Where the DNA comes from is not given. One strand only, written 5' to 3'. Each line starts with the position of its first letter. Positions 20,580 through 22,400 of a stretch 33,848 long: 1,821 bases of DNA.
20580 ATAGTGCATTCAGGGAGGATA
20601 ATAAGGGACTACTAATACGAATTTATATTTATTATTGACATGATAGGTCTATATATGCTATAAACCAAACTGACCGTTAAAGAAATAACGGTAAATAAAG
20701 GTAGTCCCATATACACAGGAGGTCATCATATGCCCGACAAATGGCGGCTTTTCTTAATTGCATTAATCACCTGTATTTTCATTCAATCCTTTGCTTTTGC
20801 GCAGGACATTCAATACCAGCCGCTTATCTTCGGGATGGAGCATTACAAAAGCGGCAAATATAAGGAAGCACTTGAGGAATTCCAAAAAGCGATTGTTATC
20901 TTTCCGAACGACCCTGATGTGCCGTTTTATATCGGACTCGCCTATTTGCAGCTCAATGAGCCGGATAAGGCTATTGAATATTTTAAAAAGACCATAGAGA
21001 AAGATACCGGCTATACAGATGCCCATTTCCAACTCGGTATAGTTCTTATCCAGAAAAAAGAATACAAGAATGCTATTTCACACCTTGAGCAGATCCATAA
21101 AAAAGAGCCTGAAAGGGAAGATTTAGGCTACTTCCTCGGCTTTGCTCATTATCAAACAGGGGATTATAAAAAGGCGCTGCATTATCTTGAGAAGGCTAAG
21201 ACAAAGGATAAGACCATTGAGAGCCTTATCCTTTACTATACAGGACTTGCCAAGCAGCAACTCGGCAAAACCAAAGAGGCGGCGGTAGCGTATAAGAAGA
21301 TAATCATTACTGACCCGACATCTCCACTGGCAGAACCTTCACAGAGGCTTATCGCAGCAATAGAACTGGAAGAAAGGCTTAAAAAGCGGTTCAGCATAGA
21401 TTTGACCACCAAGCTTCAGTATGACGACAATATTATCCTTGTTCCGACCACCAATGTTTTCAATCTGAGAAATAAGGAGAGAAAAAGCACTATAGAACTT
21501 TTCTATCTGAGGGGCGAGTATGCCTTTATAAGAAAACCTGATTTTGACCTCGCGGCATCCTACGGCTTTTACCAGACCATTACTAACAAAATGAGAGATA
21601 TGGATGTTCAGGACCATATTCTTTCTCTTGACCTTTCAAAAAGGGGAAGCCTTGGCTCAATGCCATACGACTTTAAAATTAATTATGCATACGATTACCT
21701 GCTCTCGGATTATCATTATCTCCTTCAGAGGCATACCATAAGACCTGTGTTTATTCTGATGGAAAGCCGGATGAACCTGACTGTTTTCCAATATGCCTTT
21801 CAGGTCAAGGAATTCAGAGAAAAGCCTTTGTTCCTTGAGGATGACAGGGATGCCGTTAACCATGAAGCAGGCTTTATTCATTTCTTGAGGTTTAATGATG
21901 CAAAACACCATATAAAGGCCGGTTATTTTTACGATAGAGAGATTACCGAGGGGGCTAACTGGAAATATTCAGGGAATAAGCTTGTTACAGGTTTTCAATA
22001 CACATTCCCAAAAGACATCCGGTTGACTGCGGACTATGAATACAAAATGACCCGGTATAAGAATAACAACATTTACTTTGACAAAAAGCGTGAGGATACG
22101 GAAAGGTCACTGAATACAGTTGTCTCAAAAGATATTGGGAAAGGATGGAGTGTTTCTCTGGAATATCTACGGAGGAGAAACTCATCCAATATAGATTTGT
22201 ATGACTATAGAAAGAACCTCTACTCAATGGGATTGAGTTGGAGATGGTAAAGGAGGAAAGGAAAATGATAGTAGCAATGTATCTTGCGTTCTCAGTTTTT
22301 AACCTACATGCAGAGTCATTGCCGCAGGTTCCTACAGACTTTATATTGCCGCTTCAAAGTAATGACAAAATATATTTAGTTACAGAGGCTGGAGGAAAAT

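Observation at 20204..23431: Slam/type-XI-secretion-like TPR plus beta-barrel gene coupled to a secreted M23 peptidase, with a divergent XRE regulator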

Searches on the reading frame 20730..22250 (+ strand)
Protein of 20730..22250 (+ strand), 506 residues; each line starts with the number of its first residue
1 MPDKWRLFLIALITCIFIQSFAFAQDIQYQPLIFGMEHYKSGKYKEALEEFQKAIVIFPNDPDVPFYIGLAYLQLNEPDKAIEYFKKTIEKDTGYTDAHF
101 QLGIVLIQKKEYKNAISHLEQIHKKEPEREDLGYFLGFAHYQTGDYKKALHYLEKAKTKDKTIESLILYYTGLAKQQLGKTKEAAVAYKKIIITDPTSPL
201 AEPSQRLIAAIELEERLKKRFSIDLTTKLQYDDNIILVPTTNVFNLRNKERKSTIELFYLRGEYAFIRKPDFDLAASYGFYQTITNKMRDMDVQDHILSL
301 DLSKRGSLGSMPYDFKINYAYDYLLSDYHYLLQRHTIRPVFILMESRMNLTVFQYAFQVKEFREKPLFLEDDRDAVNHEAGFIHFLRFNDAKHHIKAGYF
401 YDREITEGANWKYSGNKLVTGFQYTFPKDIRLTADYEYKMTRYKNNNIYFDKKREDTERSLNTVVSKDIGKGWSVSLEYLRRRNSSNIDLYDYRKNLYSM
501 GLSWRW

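Call 3: search_protein_families(library=pfam, proteins=[window:20730-22250:+], max_evalue=1)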
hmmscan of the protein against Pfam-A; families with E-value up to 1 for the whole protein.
window:20730-22250:+ (506 aa): 45 families (the best 25 are shown)
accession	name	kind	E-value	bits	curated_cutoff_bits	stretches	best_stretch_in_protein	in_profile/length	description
PF07719.23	TPR_2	-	6.6e-30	101.2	27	5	35-61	8-34/34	Tetratricopeptide repeat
PF00515.34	TPR_1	-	2e-26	91.1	27.8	5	67-91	6-30/34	Tetratricopeptide repeat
PF14559.12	TPR_19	-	2.2e-18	66.8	25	3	106-158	1-53/68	Tetratricopeptide repeat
PF13174.12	TPR_6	-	1.4e-16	60.3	26.3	3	66-91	4-29/33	Tetratricopeptide repeat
PF13428.12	TPR_14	-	4.6e-16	58.1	23.5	3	68-103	7-42/44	Tetratricopeptide repeat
PF12895.13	ANAPC3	-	4.8e-16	59.2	27.2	2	109-190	2-81/82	Anaphase-promoting complex, cyclosome, subunit 3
PF13432.12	TPR_16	-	1.3e-15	57.9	32.7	4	35-93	4-62/65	Tetratricopeptide repeat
PF13181.12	TPR_8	-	8.3e-15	54.1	25.7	4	68-88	7-27/34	Tetratricopeptide repeat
PF13414.12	TPR_11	-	1.5e-14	53.8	26.8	2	37-75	3-41/42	TPR repeat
PF13424.12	TPR_12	-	1.2e-11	45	30.1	2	38-90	13-73/77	Tetratricopeptide repeat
PF13371.12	TPR_9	-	5.6e-10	39.5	35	2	41-93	8-60/73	Tetratricopeptide repeat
PF13176.12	TPR_7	-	2.4e-09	37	27.9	1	69-93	6-32/36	Tetratricopeptide repeat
PF13431.12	TPR_17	-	1.2e-08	34.9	24.4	2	51-83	2-34/34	Tetratricopeptide repeat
PF13374.12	TPR_10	-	1.6e-07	31.6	27.5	1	136-156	8-28/42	Tetratricopeptide repeat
PF24575.1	TPR_Slam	-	3.4e-07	31.1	35.2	1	76-115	61-100/104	Surface lipoprotein assembly modifier, N-terminal TPR repeats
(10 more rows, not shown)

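Call 4: search_protein_families(library=ncbifam, proteins=[window:20730-22250:+], max_evalue=1)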
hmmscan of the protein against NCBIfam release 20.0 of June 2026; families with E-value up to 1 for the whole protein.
window:20730-22250:+ (506 aa): 44 families (the best 25 are shown)
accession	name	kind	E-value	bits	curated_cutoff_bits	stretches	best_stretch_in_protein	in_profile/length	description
TIGR02917.1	PEP_TPR_lipo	equivalog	8.6e-27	93.4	312.2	2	35-197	370-531/899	XrtA/PEP-CTERM system TPR-repeat protein PrsT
NF040959.1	MamA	equivalog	6.6e-26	91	200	2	35-191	44-199/204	magnetosome protein MamA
NF047371.1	FlcA_CTERM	equivalog_domain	2.7e-14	52.6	300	2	36-112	447-523/646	periplasmic flagellar collar protein FlcA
TIGR02795.1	tol_pal_ybgF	equivalog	3.5e-14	53.4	90.1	2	37-128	11-108/119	tol-pal system protein YbgF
TIGR02552.1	LcrH_SycD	equivalog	1e-13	51.1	104.8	2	33-128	23-118/136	SycD/LcrH family type III secretion system chaperone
NF047507.1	TPR_BatC_Lepto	exception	1.3e-13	50.9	175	2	35-130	31-130/214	TPR repeat-containing protein BatC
NF053607.1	CHU_0125_OmpA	equivalog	3.2e-13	49.1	620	2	35-106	26-97/639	CHU_0125 family OmpA-like outer membrane integrity protein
TIGR02521.1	type_IV_pilW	equivalog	5.7e-13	48.9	154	1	35-185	38-192/234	type IV pilus biogenesis/stability protein PilW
NF033762.1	social_mot_Tgl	equivalog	1e-12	47.9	225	1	26-186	32-191/252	social motility TPR repeat lipoprotein Tgl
NF033758.1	gliding_GltE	equivalog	1.7e-11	43.8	225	1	54-193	214-353/411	adventurous gliding motility TPR repeat lipoprotein GltE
NF047481.1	lipo_LIC12587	subfamily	2.9e-10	39.9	200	2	103-165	65-129/213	LIC12587 family lipoprotein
NF002725.1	PRK02603.1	equivalog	5.1e-09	36.4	143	2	35-112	42-122/173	photosystem I assembly protein Ycf3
NF008520.0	PRK11447.1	equivalog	1.6e-08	32.8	858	2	26-93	267-334/1157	cellulose synthase complex outer membrane protein BcsC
NF052415.1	T3SS_chap_SctY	equivalog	1.9e-08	34.8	70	1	102-190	12-102/106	type III secretion apparatus assembly chaperone SctY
TIGR03302.1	OM_YfiO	subfamily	2.5e-08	33.7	81.4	2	35-86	77-121/239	outer membrane protein assembly factor BamD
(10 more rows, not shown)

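Call 6: search_solved_structures(query=window:20730-22250:+, max_evalue=1)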
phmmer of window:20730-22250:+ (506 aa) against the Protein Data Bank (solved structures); distinct sequences matched with E-value up to 1: 193 (the best 60 are shown).
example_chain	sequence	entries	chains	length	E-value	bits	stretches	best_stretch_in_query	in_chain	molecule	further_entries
9qhb_A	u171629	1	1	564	2.7e-67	230.9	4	34-160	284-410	Engineered tetratricopeptide repeat protein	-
8bu0_A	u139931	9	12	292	3.4e-49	171.2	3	35-161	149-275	Consensus tetratricopeptide repeat protein | Crystal structure of an 8-repeat consensus TPR superhelix with Zinc. | Monomer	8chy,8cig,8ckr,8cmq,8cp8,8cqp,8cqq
9qhc_A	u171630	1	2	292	1.5e-34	122.9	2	34-162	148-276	Engineered tetratricopeptide repeat protein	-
1na0_A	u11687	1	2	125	3e-19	72.4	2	35-103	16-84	designed protein CTPR3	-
2fo7_A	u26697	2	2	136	2.2e-18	69.6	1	35-159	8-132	SYNTHETIC CONSENSUS TPR PROTEIN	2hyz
8ch0_A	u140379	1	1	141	2.5e-18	69.4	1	35-159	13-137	Consensus tetratricopeptide repeat protein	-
2wqh_A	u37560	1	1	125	5.3e-18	68.3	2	34-103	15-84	CTPR3Y3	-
2q7f_A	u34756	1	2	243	2.6e-17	66.1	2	43-156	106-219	YrrB protein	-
7obi_A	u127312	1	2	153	4.5e-15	58.7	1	35-161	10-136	CTPR-rv4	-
9gzg_A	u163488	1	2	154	3.7e-13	52.4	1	35-162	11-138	Engineered CTPR protein with glutamic acids for conductivity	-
3kd7_A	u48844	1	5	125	4e-12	48.9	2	35-103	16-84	CTPR390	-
6vfi_B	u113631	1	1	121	9.9e-12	47.7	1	35-105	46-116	O43_dn18B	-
6vbu_4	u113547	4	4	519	1e-11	47.6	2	40-191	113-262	Bardet-Biedl syndrome 4 protein homolog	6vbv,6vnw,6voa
6xt9_D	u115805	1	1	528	1.4e-11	47.2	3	41-199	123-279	Bardet-Biedl syndrome 4 protein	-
9g8o_B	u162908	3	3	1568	2.2e-11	46.5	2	21-144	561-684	Superkiller complex protein 3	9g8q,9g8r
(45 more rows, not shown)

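Call 16: find_related_loci(query=A1, collection=genome_contigs, flank=6000)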
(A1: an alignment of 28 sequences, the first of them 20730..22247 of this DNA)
Query A1 (506 aa) in genome_contigs; peptide patterns used: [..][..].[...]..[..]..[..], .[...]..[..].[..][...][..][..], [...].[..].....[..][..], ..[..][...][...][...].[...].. (x = any residue, [..] = any of these).
110 stretches matched a pattern; 19 encode a relative of the query (tblastn E <= 1e-3); 19 distinct loci.
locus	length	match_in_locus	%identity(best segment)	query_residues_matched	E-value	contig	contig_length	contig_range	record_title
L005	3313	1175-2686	80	1-506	0e+0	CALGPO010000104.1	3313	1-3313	MAG: uncultured bacterium isolate N1_Bin_METABAT__18_1 genome assembly, contig: c_000000789766, whole genome shotgun seq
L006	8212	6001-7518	78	1-506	0e+0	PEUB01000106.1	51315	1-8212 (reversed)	MAG: Nitrospirae bacterium CG02_land_8_20_14_3_00_41_53 CG02_land_8_20_14_3.00_150_scaffold_129_c, whole genome shotgun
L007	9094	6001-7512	62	7-506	0e+0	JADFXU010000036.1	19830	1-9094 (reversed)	MAG: Nitrospirae bacterium isolate nDJH15bin8 nDJH15_bin8_NODE_36_length_19830_cov_6.898087, whole genome shotgun sequen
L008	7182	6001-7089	82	1-363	0e+0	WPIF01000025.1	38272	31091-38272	MAG: Nitrospirae bacterium isolate X2_MetaBAT.7 scaffold_293, whole genome shotgun sequence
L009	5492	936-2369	57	22-506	0e+0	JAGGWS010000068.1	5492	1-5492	MAG: Candidatus Omnitrophota bacterium isolate AUK132 PB_MBMC_086_c_000000000076, whole genome shotgun sequence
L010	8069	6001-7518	53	6-506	7e-173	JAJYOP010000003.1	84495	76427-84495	MAG: bacterium isolate DBS2-5.bin57 NODE_143_length_84495_cov_4.707531, whole genome shotgun sequence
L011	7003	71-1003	67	198-506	9e-135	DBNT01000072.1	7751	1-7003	MAG TPA_asm: Nitrospiraceae bacterium UBA665 UBA665_contig_1553, whole genome shotgun sequence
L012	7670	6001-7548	42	6-506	3e-140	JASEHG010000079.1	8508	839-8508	MAG: Candidatus Brocadiaceae bacterium isolate Yes70-17 NODE_79_length_8508_cov_5.634094, whole genome shotgun sequence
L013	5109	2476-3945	32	35-505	3e-86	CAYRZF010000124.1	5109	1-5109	MAG TPA_asm: uncultured bacterium isolate SRP119689_co1_180 genome assembly, contig: NODE_27427_length_5109_cov_22.78670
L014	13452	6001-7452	31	35-506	9e-75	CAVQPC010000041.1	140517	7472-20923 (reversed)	MAG: uncultured candidate division NC10 bacterium isolate MFD01299.bin.2.79 genome assembly, contig: contig_28258, whole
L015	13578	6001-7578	31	6-504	5e-75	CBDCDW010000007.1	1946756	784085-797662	MAG: uncultured Candidatus Binatia bacterium isolate 9a2c71a9-8664-4bc0-91de-9535c4cbd7a1 genome assembly, contig: conti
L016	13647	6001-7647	31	3-506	6e-70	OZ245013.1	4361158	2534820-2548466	MAG: Nitrospirales bacterium isolate 31013e2f-7cfe-4e21-8dd9-d4b9e95f9b23 genome assembly, chromosome: 1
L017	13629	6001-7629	30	7-506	2e-65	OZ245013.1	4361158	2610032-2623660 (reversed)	MAG: Nitrospirales bacterium isolate 31013e2f-7cfe-4e21-8dd9-d4b9e95f9b23 genome assembly, chromosome: 1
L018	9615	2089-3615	32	39-506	2e-65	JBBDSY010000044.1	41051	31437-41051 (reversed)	MAG: Nitrospirales bacterium isolate LejiaC_50_18 Lejia_C_2234_length_41051_cov_11, whole genome shotgun sequence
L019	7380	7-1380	30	66-505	2e-64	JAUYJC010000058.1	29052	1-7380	MAG: Deltaproteobacteria bacterium isolate C24_metabat.bin.121_sub C24_k141_292921, whole genome shotgun sequence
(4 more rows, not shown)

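Call 20: find_related_loci(query=A1, collection=metagenome_contigs, flank=5000)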
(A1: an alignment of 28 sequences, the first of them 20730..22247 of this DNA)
Query A1 (506 aa) in metagenome_contigs; peptide patterns used: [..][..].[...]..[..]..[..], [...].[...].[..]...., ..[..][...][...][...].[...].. (x = any residue, [..] = any of these).
234 stretches matched a pattern; 49 encode a relative of the query (tblastn E <= 1e-3); 48 distinct loci.
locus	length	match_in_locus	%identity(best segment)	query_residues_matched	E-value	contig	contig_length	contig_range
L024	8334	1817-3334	89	1-506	0e+0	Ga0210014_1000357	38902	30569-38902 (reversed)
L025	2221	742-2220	89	1-495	0e+0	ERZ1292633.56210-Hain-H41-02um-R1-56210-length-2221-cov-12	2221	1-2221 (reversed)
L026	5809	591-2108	85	1-506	0e+0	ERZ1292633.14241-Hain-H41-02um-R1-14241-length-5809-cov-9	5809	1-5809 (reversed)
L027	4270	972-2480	83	1-503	0e+0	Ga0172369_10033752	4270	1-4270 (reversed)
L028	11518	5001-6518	78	1-506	0e+0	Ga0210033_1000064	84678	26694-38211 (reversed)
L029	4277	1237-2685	78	24-506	0e+0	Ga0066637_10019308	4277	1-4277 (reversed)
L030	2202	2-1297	88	75-506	0e+0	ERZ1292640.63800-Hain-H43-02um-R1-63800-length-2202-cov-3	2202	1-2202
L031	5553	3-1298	84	72-503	0e+0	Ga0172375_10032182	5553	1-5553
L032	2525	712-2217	60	7-506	0e+0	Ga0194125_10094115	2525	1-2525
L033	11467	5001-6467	57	20-506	0e+0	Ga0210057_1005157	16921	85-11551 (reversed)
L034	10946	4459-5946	55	6-506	0e+0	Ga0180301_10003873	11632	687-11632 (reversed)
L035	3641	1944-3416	54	20-506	0e+0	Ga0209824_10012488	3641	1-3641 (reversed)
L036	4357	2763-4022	59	16-443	4e-170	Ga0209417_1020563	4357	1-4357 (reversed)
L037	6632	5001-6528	67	1-506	2e-163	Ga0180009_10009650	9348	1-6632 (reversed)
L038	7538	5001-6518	89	1-506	0e+0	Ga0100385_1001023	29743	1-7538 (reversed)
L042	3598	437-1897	42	22-506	2e-135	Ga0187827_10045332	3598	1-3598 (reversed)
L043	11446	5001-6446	57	19-506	0e+0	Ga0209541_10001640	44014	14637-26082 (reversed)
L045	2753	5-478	89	349-506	6e-93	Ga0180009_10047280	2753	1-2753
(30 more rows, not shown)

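Call 23: predict_structure(alignment_id=A1)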
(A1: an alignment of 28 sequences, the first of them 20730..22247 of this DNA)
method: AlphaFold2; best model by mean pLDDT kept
length: 506 residues; sequences in the alignment: 28
mean_pLDDT: 90.4   pTM: 0.67
mean pLDDT of the five models: 90.4, 89.0, 87.7, 87.5, 87.0
residues with pLDDT >= 90: 353; 70-90: 126; 50-70: 18; < 50: 9
segments of 3 or more residues with pLDDT < 50: 19-26
pLDDT, mean of each block of 10 residues (from residue 1): 66 58 53 89 93 89 94 95 96 94 96 96 93 97 97 94 93 94 90 83 84 79 97 90 70 95 94 96 91 95 94 97 92 96 94 98 82 92 93 95 88 96 91 98 90 94 95 95 94 95 95
secondary structure, 60 per line:
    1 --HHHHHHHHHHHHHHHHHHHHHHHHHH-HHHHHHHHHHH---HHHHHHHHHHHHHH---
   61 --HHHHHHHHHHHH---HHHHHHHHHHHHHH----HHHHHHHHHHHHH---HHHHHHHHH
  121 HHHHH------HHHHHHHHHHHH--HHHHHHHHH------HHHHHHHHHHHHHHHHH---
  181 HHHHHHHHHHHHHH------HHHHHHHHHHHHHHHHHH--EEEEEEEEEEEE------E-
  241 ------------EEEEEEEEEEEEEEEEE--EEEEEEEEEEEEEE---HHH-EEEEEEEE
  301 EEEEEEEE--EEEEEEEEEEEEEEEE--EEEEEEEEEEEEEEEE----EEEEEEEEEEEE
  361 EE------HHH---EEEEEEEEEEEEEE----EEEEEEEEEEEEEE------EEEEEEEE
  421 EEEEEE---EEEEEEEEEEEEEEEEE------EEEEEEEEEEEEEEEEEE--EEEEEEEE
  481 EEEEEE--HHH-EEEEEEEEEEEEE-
elements in order: H3-28 H30-40 H44-57 H63-74 H78-91 H96-108 H112-125 H132-143 H146-154 H161-177 H181-194 H201-218 E221-232 E253-269 E272-285 E293-308 E311-326 E329-344 E349-362 E375-388 E393-406 E413-426 E430-446 E453-470 E473-486 E493-505
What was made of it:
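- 20730..22250 (+): Outer-membrane protein of 506 aa. Signal peptide about residues 1-24, five TPRs (residues ~30-218, nt 20817-21383), 14-strand beta-barrel (residues 221-505, nt 21390-22244), C-terminal aromatic ...SWRW. RBS AGGAGG at 20717-20722. AlphaFold2 pLDDT 90.4 with 14 strands (call 23).
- On T11SS / Slam outer-membrane protein: AlphaFold2 on a 28-sequence alignment, pLDDT 90.4, gives 14 strands between residues 221 and 505 (call 23).
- On BcsC/PgaA/PelB exopolysaccharide porins: 14 strands (call 23).
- Checked: AlphaFold2 (mean pLDDT 90.4) gives 11 helices (residues 30-218) and then exactly 14 strands (221-505) (call 23).
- Architecture: 5 TPRs + 14 strands, pLDDT 90.4 (call 23).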

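Call 26: fold_search(model_id=the predicted structure, library=pdb)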
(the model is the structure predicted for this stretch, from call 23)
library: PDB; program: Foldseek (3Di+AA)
matches with E <= 10: 1664; with E <= 0.001: 863
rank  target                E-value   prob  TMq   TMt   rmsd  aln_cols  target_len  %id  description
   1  9b8a                  2.7e-12  1.00  0.37  0.35  13.5       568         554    9  Cryo-EM structure of E. coli cellulose synthase subunit C (released 2025-02-19)
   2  9b8h_A                3.6e-11  1.00  0.38  0.34  14.4       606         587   10  Cryo-EM structure of E. coli cellulose synthase subunit C with cellotetraose (released 2025-02-19)
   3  4v3g_B                1.0e-10  1.00  0.39  0.56   7.0       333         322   14  Crystal structure of CymA from Klebsiella oxytoca (released 2015-06-03)
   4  4v3g_A                1.5e-10  1.00  0.38  0.52   7.2       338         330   14  Crystal structure of CymA from Klebsiella oxytoca (released 2015-06-03)
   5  9qhc_B                2.2e-10  1.00  0.32  0.58   2.9       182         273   29  Crystal structure of 8-repeat CTPR protein with eliminated coordination sites (released 2025-10-22)
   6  4d5d_A                2.5e-10  1.00  0.38  0.57   6.5       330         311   14  Crystal structure of CymA from Klebsiella oxytoca (released 2015-06-03)
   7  9qhb                  2.6e-10  1.00  0.33  0.60   2.6       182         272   30  Crystal structure of 16-repeat CTPR protein with eliminated coordination sites (released 2025-10-22)
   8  8chy                  3.3e-10  1.00  0.33  0.58   3.9       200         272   28  Crystal structure of an 8-repeat consensus TPR superhelix with Zinc. (released 2024-02-21)
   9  4d5b_A                3.6e-10  1.00  0.38  0.56   6.6       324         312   14  Crystal structure of CymA from Klebsiella oxytoca (released 2015-06-03)
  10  4v3h_B                4.3e-10  1.00  0.37  0.55   6.2       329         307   13  Crystal structure of CymA from Klebsiella oxytoca (released 2015-06-03)
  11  4d51                  5.9e-10  1.00  0.38  0.57   5.7       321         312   12  Crystal structure of CymA from Klebsiella oxytoca (released 2015-06-03)
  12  4v3h_A                6.2e-10  1.00  0.38  0.56   5.8       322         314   12  Crystal structure of CymA from Klebsiella oxytoca (released 2015-06-03)
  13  2wvp                  1.0e-09  1.00  0.38  0.65   5.2       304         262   12  Synthetically modified OmpG (released 2010-07-14)
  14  2iwv_A                1.0e-09  1.00  0.37  0.61   5.8       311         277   12  Structure of the monomeric outer membrane porin OmpG in the open and closed conformation (released 2006-08-14)
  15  2f1c                  1.2e-09  1.00  0.36  0.64   5.5       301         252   12  Crystal structure of the monomeric porin OmpG (released 2006-06-27)
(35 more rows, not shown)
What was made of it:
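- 20730..22250 (+): Foldseek barrel matches to CymA/OmpG (call 26).
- On BcsC/PgaA/PelB exopolysaccharide porins: TM 0.35-0.38 to BcsC (call 26).
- BcsC is the top Foldseek hit by E-value (2.7e-12) because it also has TPRs followed by a barrel (call 26).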
